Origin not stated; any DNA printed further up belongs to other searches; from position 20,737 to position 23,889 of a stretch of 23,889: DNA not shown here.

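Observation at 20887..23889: A stop-free ORF of at least 1001 codons, missing from the ORF track, encodes a giant secreted protein I cannot assign to a family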

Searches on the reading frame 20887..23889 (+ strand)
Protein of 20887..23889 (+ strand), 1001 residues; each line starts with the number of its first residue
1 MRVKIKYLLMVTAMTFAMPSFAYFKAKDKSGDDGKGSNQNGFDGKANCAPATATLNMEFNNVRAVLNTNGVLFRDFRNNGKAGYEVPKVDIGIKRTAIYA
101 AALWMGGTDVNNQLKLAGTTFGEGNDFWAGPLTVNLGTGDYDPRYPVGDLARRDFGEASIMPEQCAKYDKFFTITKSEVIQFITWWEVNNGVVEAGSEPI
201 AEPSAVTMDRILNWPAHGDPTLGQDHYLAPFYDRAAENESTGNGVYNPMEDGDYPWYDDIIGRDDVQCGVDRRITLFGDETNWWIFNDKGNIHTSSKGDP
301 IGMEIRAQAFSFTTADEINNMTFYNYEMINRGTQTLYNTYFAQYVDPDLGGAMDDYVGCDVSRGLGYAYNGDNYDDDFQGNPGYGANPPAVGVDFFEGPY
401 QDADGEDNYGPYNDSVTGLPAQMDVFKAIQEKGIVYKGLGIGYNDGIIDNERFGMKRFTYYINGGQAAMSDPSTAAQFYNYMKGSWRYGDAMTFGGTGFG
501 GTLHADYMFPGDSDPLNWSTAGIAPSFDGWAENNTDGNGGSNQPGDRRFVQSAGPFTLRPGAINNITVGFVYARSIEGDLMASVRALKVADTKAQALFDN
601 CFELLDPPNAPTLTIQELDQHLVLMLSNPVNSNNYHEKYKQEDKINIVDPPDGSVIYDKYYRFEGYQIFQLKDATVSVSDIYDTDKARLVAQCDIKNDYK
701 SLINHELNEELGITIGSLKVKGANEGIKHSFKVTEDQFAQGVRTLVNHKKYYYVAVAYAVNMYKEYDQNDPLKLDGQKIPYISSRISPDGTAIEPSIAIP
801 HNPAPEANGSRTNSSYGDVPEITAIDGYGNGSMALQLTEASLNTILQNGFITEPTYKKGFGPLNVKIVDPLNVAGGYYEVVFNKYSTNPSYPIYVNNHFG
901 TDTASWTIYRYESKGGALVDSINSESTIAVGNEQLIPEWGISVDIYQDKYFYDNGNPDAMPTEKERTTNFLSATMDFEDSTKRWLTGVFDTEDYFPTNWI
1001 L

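Call 4: search_protein_families(library=pfam, proteins=[window:20887-23889:+], max_evalue=0.1)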
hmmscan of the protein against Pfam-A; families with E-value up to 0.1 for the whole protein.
window:20887-23889:+ (1001 aa): 1 family
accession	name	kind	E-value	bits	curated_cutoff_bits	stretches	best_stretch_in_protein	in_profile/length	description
PF04586.22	Peptidase_S78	-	0.009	16.6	21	1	696-765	48-118/165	Caudovirus prohead serine protease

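Call 5: search_protein_families(library=ncbifam, proteins=[window:20887-23889:+], max_evalue=0.1)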
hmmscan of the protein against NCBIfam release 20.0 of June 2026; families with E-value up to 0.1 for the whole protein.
window:20887-23889:+ (1001 aa): 1 family
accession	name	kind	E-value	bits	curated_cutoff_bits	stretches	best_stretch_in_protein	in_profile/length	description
TIGR01543.1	proheadase_HK97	equivalog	0.0043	17.2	59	1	699-771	38-109/142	HK97 family phage prohead protease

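Call 6: find_homologous_proteins(query=window:20887-23889:+)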
Query window:20887-23889:+ (1001 aa): 6242 proteins with E <= 0.001 among 8000 candidates; the best 120 are listed.
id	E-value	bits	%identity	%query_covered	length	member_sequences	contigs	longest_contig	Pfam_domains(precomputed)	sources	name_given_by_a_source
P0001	0.0e+0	2146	91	100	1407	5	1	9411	-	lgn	-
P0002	0.0e+0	1993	84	100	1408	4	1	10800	-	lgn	-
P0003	0.0e+0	1944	82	100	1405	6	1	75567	-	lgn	-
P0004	0.0e+0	1931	81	100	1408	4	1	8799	-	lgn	-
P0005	0.0e+0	1923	81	100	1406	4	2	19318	-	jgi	jgi:hypothetical protein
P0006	0.0e+0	1872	78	100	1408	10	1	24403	-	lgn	-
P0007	0.0e+0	1830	79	99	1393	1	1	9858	-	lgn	-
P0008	0.0e+0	1783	76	99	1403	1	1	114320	-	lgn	-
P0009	0.0e+0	1677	72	100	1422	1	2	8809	-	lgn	-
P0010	0.0e+0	1672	71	100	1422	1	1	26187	-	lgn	-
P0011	0.0e+0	1476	65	100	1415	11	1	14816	-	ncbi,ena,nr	ncbi:MAG: T9SS type A sorting domain-containing protein [Crocinitomicaceae bacterium]|nr:MAG: T9SS t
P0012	0.0e+0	1472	65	100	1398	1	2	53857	-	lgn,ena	-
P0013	0.0e+0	1472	66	100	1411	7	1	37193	-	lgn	-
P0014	0.0e+0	1459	64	100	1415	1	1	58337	-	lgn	-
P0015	0.0e+0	1458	64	100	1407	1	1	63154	-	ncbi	-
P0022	0.0e+0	1357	62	100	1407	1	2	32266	-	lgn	-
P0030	0.0e+0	1307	61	96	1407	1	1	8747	-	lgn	-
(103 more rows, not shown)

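Call 7: search_solved_structures(query=window:20887-23889:+, max_evalue=1)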
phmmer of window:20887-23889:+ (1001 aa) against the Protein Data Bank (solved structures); distinct sequences matched with E-value up to 1: 0.

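Call 9: find_encoding_contigs(protein=P0003, flank=10000, max_places=2)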
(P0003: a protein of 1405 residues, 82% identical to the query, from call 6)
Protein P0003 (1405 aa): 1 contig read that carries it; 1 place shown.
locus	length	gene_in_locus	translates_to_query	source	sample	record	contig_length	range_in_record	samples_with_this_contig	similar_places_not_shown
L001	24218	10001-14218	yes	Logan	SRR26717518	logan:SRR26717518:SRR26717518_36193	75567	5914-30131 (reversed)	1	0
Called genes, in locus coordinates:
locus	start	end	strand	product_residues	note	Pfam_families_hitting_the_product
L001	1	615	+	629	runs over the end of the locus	PF02518:HATPase_c, PF13589:HATPase_c_3, PF00183:HSP90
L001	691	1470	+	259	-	PF05099:TerB, PF00226:DnaJ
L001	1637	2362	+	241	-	-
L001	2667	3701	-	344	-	PF13378:MR_MLE_C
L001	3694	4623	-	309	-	PF01040:UbiA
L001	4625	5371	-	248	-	PF01884:PcrB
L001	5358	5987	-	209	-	PF01648:ACPS (weak)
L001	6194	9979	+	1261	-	PF13620:CarboxypepD_reg, PF13715:CarbopepD_reg_2 (faint), PF07715:Plug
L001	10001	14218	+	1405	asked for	-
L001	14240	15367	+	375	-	-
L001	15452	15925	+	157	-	PF03449:GreA_GreB_N, PF01272:GreA_GreB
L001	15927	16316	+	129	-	PF11969:DcpS_C, PF01230:HIT, PF04677:CwfJ_C_1 (weak)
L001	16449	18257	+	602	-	PF17900:Peptidase_M1_N, PF01433:Peptidase_M1, PF09127:Leuk-A4-hydro_C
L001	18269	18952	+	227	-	PF00849:PseudoU_synth_2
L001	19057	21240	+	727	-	PF12437:GSIII_N, PF00120:Gln-synt_C, PF18318:Gln-synt_C-ter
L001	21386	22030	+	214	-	PF01865:PhoU_div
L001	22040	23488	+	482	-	PF01384:PHO4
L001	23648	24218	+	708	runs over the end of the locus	PF05572:Peptidase_M43, PF18911:PKD_4 (weak), PF21471:Reelin_subrepeat-B (weak), PF18962:Por_Secre_tail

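Call 11: search_protein_families(library=pfam, proteins=[P0001, L001:14240-15367:+], max_evalue=0.05)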
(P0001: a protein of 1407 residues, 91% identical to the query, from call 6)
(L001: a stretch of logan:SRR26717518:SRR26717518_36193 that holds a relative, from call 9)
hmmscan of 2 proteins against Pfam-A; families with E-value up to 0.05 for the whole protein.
P0001 (1407 aa): 3 families
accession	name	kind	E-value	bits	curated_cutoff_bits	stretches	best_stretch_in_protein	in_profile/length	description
PF13860.13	FlgD_ig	-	0.00011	22.6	27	1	1332-1384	19-74/79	FlgD Ig-like domain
PF04586.22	Peptidase_S78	-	0.0091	16.6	21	1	678-768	32-123/165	Caudovirus prohead serine protease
PF18962.6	Por_Secre_tail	-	0.013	16.2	27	0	1336-1385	20-64/75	Secretion system C-terminal sorting domain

L001:14240-15367:+ (375 aa): 2 families
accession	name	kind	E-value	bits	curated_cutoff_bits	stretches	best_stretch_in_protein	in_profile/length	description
PF18990.6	DUF5723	-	3.8e-05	24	26.8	1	173-229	210-265/376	Family of unknown function (DUF5723)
PF19572.5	PorV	-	0.00019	21.5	27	1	37-212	13-202/243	Type IX secretion system protein PorV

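Call 12: search_protein_families(library=ncbifam, proteins=[P0001, L001:14240-15367:+], max_evalue=0.1)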
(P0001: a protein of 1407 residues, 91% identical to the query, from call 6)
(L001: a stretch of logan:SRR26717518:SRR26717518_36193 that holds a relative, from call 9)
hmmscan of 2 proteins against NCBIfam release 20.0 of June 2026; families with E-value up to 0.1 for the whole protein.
P0001 (1407 aa): 6 families
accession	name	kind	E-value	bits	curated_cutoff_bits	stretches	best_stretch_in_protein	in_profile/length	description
NF052228.1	T9SS_PorZ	equivalog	1.4e-08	33.6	260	1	1298-1387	664-744/757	type IX secretion system anionic LPS delivery protein PorZ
TIGR04183.1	Por_Secre_tail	domain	0.00017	21.5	23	1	1327-1387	10-62/72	T9SS type A sorting domain-containing protein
NF033707.1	T9SS_sortase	equivalog_domain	0.00032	18.5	420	1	1331-1386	1018-1078/1095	type IX secretion system sortase PorU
NF005176.1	PRK06655.1-1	equivalog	0.001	19.1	230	1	1324-1389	85-153/197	flagellar hook assembly protein FlgD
TIGR01543.1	proheadase_HK97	equivalog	0.0017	18.5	59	1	694-771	37-113/142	HK97 family phage prohead protease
NF009276.0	PRK12633.1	equivalog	0.059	13.1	383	0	1337-1388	130-184/234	flagellar basal body rod modification protein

L001:14240-15367:+ (375 aa): 4 families
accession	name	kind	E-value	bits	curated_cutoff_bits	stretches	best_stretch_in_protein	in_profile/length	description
NF033709.1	PorV_fam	subfamily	2.9e-44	152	90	1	40-374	7-325/326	PorV/PorQ family protein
NF033711.1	T9SS_PorQ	equivalog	9.2e-26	90.7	220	1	43-301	32-281/335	type IX secretion system protein PorQ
NF033710.1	T9SS_OM_PorV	equivalog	1.9e-17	63.5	250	1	30-321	19-320/367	type IX secretion system outer membrane channel protein PorV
NF052325.1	PorVQ2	equivalog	2.8e-08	33.1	325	1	46-273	36-266/354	putative type IX sorting system protein PorV2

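Call 21: find_related_loci(query=A1, collection=genome_contigs, flank=8000)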
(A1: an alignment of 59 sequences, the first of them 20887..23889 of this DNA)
Query A1 (1001 aa) in genome_contigs; peptide patterns used: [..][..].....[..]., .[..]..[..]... (x = any residue, [..] = any of these).
539 stretches matched a pattern; 531 encode a relative of the query (tblastn E <= 1e-3); the best 80 are kept; 80 distinct loci.
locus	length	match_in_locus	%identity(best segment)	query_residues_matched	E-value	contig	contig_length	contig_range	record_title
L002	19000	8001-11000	83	1-1001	0e+0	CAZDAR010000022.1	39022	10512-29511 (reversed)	MAG TPA_asm: uncultured Flavobacteriales bacterium isolate binchicken_co154_225 genome assembly, contig: NODE_1291_lengt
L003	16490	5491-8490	83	1-1001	0e+0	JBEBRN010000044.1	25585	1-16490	MAG: Taishania pollutisoli isolate T2.bin.118 NODE_6235_length_25585_cov_134.902076, whole genome shotgun sequence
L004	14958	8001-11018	66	1-1001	0e+0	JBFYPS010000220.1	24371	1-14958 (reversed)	MAG: Crocinitomicaceae bacterium isolate PPR_0161 PPR_0161_bin.8.fa_k121_749789, whole genome shotgun sequence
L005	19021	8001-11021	65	1-1001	0e+0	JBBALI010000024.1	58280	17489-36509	MAG: Crocinitomicaceae bacterium isolate EUL_059 ctg24-EUL_059, whole genome shotgun sequence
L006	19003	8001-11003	66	1-1001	0e+0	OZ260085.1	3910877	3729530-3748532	MAG: Crocinitomicaceae bacterium isolate NI882-mx-bin09 genome assembly, chromosome: 1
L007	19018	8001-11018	65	1-1001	0e+0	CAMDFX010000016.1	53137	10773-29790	MAG: Chryseobacterium gleum isolate MiH-16apr19-367 genome assembly, contig: MiH-16apr19-C860, whole genome shotgun sequ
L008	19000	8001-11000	79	1-1001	0e+0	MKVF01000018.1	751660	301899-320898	MAG: Flavobacteriia bacterium 40-80 scnpilot_p_inoc_scaffold_25, whole genome shotgun sequence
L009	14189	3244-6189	60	5-1000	0e+0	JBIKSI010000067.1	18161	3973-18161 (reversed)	MAG: Crocinitomicaceae bacterium isolate ME2015-06-27_3300042558_group6_bin163 Rohwer_bin806_scaffold_1706_c1, whole gen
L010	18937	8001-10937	58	3-1000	0e+0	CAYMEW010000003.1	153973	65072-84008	MAG TPA_asm: uncultured Flavobacteriales bacterium isolate binchicken_co237_42 genome assembly, contig: NODE_100_length_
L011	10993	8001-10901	58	3-1000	0e+0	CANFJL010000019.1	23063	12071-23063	MAG: Flavobacteriales bacterium isolate Jr-16oct17-147 genome assembly, contig: Jr-16oct17-C4116, whole genome shotgun s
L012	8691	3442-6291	59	21-1000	0e+0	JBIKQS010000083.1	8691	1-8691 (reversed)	MAG: Crocinitomicaceae bacterium isolate ME2015-05-27_3300043435_group6_bin193 Rohwer_bin763_scaffold_5256_c1, whole gen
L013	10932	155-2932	60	45-1000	0e+0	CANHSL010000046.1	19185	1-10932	MAG: Flavobacteriales bacterium isolate RE-26jul17-234 genome assembly, contig: RE-26jul17-C3922, whole genome shotgun s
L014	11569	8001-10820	59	31-1000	0e+0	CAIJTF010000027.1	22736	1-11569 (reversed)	MAG: uncultured Flavobacteriales bacterium isolate Erken-D2_bin-0740 genome assembly, contig: bin-0740:027/119, whole ge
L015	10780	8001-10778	60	45-1000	0e+0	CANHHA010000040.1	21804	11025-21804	MAG: Flavobacteriales bacterium isolate RE-23may17-294 genome assembly, contig: RE-23may17-C7002, whole genome shotgun s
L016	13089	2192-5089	58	3-1000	0e+0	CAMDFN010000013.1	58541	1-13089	MAG: Chryseobacterium gleum isolate MoE-02may19-126 genome assembly, contig: MoE-02may19-C361, whole genome shotgun sequ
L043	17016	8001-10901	58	2-1000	0e+0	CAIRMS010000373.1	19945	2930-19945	MAG: uncultured Flavobacteriales bacterium isolate Loclat_bin-16007 genome assembly, contig: bin-16007:373/397, whole ge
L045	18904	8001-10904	59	2-1000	0e+0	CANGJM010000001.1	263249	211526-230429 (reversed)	MAG: Flavobacteriales bacterium isolate Jr-28jun17-195 genome assembly, contig: Jr-28jun17-C35, whole genome shotgun seq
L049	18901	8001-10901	58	2-1000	0e+0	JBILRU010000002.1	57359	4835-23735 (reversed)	MAG: Crocinitomicaceae bacterium isolate ME2018-06-14_3300042564_group8_bin83 Rohwer_bin796_scaffold_317_c1, whole genom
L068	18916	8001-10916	58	3-1001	0e+0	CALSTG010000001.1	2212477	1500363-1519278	MAG: uncultured Flavobacteriales bacterium isolate AC_MB370 genome assembly, contig: scaffold_32202_AC_MB370, whole geno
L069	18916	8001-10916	57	3-1001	0e+0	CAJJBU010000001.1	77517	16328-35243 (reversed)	MAG: Flavobacteriales bacterium UBA952 isolate FRAM18_bin194 genome assembly, contig: FRAM18_bin194-1, whole genome shot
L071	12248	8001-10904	58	2-1000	0e+0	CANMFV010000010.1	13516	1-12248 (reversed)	MAG: Flavobacteriales bacterium isolate ZE-Oct18-154 genome assembly, contig: ZE-Oct18-C4116, whole genome shotgun seque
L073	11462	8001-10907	58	3-1001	0e+0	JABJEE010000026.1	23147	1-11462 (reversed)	MAG: Flavobacteriales bacterium isolate SI073_bin95 k141_220660, whole genome shotgun sequence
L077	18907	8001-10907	58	3-1001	0e+0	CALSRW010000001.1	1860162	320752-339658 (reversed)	MAG: uncultured Flavobacteriales bacterium isolate O_MB51_1 genome assembly, contig: scaffold_6633_O_MB51, whole genome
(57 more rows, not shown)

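Call 25: search_protein_representatives(protein=window:20887-23889:+)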
Query: 1001 residues. Proteins with E-value up to 0.001 (for the whole library): 6706; up to 1e-10: 4875; up to 1e-30: 1586. The best 150 are listed.
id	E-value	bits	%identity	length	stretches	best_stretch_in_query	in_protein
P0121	0.0e+00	1197.0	58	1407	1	5-1001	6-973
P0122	0.0e+00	1128.5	58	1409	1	17-1000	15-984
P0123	8.5e-257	871.3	53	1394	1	33-1000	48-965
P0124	1.8e-255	866.9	48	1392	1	46-1001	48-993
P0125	1.1e-250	851.0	49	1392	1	16-1000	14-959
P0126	1.1e-244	831.2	50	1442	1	32-1000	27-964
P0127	8.4e-240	815.0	50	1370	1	43-1000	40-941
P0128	8.7e-237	805.0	50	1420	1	5-1000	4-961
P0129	1.6e-235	800.9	49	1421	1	15-1000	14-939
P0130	2.3e-235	800.3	50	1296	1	21-1000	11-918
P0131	1.6e-228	777.6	48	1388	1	9-1000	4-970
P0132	2.1e-220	750.8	47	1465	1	5-1000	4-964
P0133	3.2e-220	750.2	49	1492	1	14-1001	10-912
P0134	1.9e-218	744.3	48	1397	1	38-1000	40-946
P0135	8.2e-218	742.2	49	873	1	13-889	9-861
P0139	4.8e-205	699.9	47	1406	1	45-1001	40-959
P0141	2.7e-204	697.5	47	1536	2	5-641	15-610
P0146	8.9e-200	682.5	49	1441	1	46-999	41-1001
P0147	1.2e-199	682.0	49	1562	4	440-847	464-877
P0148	2.6e-199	681.0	47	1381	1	46-1001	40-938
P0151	6.6e-196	669.7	44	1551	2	27-910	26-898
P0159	2.6e-188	644.5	47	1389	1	34-1001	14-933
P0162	1.4e-187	642.1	48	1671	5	440-704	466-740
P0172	1.5e-182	625.5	47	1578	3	275-659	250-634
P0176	5.4e-179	613.7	49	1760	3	440-883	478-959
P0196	8.4e-161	553.5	40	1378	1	44-1000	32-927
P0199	9.4e-160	550.0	43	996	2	454-1001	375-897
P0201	1.7e-158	545.8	42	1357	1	39-1001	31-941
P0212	1.5e-150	519.5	43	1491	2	450-1001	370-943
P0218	5.1e-148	511.1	52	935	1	482-1001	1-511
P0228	3.1e-143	495.3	39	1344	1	46-1000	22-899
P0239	2.1e-136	472.7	41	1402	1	45-1001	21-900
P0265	5.8e-129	448.1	38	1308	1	24-1000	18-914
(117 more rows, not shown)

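Call 27: list_cluster_members(proteins=[P0123, P0126, P0133, P0141, P0147, P0162, P0176, P0196, P0228, P0265])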
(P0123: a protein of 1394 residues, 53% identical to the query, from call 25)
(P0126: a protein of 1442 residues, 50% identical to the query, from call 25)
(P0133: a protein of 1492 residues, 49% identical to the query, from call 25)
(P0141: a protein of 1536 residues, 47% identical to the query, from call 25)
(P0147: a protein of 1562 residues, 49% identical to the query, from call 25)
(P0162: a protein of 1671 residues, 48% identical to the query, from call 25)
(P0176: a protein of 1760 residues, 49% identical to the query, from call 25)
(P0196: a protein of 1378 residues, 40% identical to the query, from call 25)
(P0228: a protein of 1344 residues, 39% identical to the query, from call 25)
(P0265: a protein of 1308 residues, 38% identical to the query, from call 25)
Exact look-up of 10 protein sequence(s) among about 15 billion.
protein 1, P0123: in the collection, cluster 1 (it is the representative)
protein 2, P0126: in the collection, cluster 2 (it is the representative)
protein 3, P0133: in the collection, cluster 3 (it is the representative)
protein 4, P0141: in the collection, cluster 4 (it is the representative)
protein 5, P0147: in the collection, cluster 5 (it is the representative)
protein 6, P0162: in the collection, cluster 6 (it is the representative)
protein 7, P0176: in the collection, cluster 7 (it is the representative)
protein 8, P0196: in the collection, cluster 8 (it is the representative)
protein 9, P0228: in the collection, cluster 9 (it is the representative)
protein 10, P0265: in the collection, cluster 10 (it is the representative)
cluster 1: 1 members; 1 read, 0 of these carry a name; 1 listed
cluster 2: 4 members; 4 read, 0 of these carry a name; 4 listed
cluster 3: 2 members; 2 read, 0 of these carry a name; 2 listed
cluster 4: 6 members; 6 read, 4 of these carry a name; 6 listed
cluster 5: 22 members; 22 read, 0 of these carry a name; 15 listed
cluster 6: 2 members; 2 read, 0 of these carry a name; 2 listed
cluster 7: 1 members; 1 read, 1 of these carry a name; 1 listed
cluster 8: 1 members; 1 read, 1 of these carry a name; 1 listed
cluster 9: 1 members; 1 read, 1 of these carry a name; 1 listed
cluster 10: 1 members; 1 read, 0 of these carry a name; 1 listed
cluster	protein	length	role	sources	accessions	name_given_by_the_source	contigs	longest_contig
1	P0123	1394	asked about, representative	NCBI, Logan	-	-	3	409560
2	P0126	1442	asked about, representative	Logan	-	-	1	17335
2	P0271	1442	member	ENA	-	-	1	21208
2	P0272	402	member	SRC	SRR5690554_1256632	-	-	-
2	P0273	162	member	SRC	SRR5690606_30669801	-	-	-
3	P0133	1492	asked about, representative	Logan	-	-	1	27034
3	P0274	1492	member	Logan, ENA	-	-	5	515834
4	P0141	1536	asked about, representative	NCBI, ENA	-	-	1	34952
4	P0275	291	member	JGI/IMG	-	hypothetical protein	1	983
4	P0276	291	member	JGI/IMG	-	hypothetical protein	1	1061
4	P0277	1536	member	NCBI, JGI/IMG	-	hypothetical protein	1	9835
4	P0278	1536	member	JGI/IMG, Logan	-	hypothetical protein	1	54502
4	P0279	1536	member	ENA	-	-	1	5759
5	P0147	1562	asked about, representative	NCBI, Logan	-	-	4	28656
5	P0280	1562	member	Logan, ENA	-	-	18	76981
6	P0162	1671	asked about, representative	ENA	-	-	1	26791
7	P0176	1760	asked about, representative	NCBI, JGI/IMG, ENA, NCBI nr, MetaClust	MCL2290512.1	MAG: hypothetical protein FWC34_07410 [Bacteroidetes bacterium] | hypothetical protein [Bacteroidota bacterium] | \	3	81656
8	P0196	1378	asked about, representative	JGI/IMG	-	hypothetical protein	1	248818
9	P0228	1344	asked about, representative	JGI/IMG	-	hypothetical protein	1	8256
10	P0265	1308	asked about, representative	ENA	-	-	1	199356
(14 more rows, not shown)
